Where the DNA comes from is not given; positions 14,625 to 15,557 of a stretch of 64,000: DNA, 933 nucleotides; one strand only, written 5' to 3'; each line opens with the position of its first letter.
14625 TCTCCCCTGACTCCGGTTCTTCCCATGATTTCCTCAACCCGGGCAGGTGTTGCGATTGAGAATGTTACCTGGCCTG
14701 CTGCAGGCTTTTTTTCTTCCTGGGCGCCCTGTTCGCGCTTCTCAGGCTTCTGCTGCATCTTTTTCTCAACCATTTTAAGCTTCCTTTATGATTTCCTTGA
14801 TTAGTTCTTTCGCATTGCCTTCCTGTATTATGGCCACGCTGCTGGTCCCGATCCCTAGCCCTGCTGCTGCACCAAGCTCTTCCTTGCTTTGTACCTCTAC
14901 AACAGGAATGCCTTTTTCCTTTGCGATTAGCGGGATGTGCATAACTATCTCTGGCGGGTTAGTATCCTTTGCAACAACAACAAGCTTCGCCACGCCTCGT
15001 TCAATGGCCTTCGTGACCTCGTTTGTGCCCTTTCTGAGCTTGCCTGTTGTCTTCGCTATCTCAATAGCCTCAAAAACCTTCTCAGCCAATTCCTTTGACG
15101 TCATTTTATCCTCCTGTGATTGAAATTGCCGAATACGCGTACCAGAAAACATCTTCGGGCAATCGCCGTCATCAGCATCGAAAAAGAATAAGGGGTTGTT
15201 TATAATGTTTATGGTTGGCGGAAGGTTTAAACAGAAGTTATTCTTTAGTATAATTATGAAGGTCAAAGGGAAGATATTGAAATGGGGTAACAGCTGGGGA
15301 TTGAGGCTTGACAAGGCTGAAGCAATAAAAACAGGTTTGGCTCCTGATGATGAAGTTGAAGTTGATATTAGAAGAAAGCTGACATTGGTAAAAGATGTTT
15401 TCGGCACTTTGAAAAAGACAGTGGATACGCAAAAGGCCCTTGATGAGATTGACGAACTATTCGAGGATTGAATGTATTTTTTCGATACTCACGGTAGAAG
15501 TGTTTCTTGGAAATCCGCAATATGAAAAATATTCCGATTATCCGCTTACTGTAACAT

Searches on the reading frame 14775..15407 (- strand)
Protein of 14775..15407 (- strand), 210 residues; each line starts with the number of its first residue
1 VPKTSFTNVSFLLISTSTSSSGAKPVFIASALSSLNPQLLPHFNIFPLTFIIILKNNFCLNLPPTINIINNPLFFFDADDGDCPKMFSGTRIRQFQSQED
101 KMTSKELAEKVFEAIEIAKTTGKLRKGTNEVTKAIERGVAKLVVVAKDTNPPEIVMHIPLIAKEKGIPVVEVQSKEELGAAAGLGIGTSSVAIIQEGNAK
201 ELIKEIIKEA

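Call 13: search_protein_families(library=pfam, proteins=[window:14775-15407:-], max_evalue=0.001)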
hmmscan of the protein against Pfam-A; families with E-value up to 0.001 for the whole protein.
window:14775-15407:- (210 aa): 2 families
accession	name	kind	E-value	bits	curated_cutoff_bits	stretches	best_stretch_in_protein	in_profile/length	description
PF01248.31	Ribosomal_L7Ae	-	3.6e-28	97.5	22.1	1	110-202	2-94/95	Ribosomal protein L7Ae/L30e/S12e/Gadd45 family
PF15608.11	PELOTA_1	-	0.00098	19.3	25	0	122-174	20-70/81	PELOTA RNA binding domain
